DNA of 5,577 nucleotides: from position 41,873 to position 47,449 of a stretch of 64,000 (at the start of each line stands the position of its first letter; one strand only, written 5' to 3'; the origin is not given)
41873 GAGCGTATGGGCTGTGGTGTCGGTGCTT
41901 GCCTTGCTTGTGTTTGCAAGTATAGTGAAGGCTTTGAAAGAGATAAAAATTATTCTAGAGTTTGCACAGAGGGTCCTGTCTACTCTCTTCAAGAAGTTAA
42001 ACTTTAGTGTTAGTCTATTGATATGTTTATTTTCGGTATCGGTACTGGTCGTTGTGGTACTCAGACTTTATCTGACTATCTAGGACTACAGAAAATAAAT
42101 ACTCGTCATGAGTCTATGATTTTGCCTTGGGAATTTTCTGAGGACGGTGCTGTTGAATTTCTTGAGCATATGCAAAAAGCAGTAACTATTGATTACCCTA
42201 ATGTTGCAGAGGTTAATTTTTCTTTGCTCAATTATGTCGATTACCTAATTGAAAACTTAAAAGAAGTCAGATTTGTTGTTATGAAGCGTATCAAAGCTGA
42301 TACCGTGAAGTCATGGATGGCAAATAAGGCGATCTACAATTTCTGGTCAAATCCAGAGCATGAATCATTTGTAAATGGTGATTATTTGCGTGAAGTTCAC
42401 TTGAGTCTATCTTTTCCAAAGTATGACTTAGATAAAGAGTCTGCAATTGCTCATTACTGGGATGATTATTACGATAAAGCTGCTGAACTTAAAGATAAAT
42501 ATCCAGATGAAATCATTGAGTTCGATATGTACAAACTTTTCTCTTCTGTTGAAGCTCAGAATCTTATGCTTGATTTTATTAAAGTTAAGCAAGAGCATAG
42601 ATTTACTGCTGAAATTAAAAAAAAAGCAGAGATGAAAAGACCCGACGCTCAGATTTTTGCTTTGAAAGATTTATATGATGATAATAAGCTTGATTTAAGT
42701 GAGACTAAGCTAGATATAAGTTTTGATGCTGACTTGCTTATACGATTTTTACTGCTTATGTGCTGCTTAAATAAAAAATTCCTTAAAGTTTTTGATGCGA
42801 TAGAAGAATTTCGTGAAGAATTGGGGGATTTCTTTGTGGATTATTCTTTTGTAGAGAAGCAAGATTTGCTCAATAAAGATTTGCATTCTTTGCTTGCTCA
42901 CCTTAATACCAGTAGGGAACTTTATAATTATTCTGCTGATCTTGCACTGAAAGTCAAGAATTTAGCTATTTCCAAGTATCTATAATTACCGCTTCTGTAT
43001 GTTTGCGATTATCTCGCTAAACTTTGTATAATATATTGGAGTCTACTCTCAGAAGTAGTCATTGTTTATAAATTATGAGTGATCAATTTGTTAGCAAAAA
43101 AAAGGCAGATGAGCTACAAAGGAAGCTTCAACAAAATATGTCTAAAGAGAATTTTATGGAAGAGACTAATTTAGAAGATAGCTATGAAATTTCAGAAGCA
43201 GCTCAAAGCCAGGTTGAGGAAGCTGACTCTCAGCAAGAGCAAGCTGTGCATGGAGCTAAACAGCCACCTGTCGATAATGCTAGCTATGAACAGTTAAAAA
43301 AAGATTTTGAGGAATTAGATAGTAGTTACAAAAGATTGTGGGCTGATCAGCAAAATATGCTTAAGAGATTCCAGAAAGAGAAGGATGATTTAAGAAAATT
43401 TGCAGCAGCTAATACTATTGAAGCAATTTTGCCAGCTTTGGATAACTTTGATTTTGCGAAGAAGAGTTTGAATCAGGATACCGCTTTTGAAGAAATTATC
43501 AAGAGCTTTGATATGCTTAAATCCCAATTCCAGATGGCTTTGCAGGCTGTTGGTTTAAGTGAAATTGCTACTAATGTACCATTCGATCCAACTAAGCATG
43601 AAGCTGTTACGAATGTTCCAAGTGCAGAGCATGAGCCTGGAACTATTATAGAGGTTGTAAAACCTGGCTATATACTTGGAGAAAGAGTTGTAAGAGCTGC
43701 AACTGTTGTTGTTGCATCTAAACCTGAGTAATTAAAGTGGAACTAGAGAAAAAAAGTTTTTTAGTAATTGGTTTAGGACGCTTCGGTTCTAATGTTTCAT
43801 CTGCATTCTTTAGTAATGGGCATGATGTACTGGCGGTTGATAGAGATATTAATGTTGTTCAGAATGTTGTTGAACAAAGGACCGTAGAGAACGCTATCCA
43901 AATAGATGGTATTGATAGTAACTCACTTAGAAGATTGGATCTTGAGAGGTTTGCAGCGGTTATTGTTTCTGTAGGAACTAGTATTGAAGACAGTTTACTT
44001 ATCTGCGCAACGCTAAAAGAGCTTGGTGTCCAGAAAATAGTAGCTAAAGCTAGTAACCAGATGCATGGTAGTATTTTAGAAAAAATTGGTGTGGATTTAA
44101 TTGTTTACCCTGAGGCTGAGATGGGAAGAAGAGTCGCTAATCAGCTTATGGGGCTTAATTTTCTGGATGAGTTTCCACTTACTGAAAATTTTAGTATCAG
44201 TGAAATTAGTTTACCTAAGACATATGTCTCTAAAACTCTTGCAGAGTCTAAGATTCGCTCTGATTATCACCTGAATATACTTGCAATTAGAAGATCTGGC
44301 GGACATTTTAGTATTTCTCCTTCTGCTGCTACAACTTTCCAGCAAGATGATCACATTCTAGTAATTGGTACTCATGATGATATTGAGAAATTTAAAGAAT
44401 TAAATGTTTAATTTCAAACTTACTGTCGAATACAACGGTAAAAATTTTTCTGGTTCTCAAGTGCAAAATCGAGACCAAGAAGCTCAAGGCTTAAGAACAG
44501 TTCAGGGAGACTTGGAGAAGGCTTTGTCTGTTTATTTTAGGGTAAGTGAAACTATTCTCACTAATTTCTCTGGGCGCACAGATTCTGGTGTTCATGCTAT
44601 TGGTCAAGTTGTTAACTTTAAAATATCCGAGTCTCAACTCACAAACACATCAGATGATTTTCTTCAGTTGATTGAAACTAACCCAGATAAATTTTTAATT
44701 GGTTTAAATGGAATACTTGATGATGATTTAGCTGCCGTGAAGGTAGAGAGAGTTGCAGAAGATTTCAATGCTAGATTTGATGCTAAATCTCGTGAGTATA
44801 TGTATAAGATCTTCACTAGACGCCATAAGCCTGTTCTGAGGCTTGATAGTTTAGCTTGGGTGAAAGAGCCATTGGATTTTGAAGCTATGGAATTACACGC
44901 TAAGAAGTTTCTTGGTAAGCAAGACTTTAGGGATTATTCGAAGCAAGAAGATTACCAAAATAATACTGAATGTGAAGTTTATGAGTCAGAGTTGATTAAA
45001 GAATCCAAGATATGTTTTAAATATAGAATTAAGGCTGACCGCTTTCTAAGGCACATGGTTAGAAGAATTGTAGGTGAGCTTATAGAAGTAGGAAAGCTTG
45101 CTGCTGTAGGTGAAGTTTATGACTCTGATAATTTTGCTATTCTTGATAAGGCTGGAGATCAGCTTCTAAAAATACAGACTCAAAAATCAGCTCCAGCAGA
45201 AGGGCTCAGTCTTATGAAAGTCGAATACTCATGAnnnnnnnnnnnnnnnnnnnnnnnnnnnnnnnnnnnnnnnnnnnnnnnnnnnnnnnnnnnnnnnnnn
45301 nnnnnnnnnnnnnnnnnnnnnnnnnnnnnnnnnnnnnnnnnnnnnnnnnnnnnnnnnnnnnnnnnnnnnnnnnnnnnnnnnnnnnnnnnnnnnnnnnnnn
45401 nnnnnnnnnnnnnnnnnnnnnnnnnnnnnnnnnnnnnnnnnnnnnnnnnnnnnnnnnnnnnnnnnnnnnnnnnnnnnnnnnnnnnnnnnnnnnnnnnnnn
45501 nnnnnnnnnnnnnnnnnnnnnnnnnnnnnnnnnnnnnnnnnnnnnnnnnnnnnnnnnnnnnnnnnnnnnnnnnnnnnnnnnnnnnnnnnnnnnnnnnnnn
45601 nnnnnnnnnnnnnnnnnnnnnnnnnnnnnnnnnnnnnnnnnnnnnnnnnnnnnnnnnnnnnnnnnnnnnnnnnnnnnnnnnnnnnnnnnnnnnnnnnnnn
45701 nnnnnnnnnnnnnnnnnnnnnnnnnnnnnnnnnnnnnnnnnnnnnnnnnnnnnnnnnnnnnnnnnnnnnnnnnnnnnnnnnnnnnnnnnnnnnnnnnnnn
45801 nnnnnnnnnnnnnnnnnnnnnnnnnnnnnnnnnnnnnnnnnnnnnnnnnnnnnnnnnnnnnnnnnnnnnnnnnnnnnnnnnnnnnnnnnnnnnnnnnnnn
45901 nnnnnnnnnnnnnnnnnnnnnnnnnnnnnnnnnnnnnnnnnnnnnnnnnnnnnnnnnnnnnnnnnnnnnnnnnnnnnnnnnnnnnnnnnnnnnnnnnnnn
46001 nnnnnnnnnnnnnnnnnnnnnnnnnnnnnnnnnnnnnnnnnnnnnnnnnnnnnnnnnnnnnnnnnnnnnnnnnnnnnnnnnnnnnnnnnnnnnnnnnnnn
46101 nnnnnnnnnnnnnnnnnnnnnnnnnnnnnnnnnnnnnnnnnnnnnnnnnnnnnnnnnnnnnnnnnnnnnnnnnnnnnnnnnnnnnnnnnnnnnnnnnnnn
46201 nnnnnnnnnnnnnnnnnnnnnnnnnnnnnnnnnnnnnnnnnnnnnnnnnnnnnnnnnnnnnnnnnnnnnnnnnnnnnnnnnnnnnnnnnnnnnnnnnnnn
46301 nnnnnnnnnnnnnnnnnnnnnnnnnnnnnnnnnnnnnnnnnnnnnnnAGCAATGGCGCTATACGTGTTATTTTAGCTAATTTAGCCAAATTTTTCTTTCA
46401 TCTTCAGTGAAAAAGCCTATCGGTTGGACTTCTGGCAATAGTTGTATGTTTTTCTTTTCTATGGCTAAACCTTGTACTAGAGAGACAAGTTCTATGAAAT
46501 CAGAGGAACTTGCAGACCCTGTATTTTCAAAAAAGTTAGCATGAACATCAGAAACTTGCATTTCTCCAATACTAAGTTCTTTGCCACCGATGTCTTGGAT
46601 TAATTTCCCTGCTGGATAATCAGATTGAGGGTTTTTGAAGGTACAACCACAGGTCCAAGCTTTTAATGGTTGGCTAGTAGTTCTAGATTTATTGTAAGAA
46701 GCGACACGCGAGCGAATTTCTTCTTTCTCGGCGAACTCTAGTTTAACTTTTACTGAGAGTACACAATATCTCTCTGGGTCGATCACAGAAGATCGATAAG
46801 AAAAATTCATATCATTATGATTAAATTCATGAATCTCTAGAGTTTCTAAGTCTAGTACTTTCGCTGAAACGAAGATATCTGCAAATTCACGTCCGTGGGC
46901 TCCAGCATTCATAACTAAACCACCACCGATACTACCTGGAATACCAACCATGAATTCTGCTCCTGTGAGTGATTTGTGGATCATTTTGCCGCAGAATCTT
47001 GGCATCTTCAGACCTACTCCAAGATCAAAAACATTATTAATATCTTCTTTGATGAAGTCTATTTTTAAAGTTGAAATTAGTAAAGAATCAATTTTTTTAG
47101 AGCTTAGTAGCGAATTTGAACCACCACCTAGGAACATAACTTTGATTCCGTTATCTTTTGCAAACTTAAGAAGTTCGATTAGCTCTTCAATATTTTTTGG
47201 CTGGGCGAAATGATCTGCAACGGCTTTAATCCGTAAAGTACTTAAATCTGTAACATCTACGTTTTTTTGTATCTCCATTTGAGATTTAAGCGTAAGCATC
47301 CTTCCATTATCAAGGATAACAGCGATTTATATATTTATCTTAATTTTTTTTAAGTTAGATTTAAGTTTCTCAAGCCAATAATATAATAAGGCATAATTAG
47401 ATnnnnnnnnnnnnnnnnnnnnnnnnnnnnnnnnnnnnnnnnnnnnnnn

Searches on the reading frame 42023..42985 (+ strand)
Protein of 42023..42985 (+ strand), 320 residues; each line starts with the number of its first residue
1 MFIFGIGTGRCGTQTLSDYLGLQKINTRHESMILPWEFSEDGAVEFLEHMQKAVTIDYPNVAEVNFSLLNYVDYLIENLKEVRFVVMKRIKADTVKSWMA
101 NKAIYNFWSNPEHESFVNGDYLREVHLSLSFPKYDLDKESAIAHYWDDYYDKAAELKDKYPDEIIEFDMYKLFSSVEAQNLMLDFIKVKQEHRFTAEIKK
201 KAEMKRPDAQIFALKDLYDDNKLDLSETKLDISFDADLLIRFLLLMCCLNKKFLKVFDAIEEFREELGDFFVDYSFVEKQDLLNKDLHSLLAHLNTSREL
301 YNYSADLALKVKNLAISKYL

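Call 22: search_protein_families(library=pfam, proteins=[window:42023-42985:+], max_evalue=0.001)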
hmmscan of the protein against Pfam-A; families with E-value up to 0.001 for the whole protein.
window:42023-42985:+ (320 aa): 1 family
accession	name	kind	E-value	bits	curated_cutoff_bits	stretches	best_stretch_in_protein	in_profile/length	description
PF21914.1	DUF6921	-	0.00044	20.7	26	0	248-312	7-69/123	Domain of unknown function (DUF6921)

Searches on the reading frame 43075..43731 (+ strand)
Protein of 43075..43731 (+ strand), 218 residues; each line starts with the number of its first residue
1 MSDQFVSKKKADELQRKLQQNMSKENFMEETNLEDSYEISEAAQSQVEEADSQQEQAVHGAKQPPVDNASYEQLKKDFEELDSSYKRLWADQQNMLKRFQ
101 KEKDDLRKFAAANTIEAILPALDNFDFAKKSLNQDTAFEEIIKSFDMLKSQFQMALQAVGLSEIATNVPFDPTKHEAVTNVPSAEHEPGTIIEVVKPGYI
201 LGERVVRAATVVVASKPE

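Call 22: search_protein_families(library=pfam, proteins=[window:43075-43731:+], max_evalue=0.001)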
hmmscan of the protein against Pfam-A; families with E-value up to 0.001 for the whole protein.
window:43075-43731:+ (218 aa): 1 family
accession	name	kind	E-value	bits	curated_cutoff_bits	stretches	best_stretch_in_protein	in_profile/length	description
PF01025.24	GrpE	-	8e-38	130.1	25.8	1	58-214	19-164/165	GrpE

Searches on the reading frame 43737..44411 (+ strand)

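Call 22: search_protein_families(library=pfam, proteins=[window:43737-44411:+], max_evalue=0.001)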
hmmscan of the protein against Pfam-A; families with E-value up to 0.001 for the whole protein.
window:43737-44411:+ (224 aa): 3 families
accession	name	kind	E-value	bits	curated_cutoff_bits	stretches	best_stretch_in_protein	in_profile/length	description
PF02254.24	TrkA_N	-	7.9e-24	84.6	23.8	1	8-125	1-116/116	TrkA-N domain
PF02080.26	TrkA_C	-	2.3e-14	53.5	27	1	160-222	7-69/71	TrkA-C domain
PF03446.21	NAD_binding_2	-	0.0004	20.9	21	1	10-56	4-43/161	NAD binding domain of 6-phosphogluconate dehydrogenase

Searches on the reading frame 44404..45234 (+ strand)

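Call 22: search_protein_families(library=pfam, proteins=[window:44404-45234:+], max_evalue=0.001)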
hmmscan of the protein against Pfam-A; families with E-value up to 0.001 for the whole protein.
window:44404-45234:+ (276 aa): 1 family
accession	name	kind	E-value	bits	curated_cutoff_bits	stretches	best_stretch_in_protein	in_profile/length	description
PF01416.25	PseudoU_synth_1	-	7.4e-22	78.3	23.3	2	166-276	2-108/108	tRNA pseudouridine synthase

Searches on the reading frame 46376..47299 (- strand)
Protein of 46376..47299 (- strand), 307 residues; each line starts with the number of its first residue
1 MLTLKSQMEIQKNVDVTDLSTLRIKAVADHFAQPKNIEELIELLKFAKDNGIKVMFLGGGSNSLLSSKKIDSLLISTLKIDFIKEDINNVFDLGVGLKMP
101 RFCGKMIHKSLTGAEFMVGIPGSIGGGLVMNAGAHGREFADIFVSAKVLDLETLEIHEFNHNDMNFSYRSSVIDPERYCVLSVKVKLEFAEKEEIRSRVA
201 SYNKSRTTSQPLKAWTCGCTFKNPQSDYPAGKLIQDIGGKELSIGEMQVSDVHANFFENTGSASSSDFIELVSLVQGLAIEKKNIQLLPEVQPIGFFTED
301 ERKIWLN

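Call 22: search_protein_families(library=pfam, proteins=[window:46376-47299:-], max_evalue=0.001)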
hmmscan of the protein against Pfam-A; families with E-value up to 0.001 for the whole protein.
window:46376-47299:- (307 aa): 2 families
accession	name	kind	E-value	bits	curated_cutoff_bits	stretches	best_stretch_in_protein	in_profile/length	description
PF02873.21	MurB_C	-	3.8e-26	91.6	27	1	194-292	1-97/99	UDP-N-acetylenolpyruvoylglucosamine reductase, C-terminal domain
PF01565.28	FAD_binding_4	-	1.6e-16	60.7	26.4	1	29-150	2-130/139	FAD binding domain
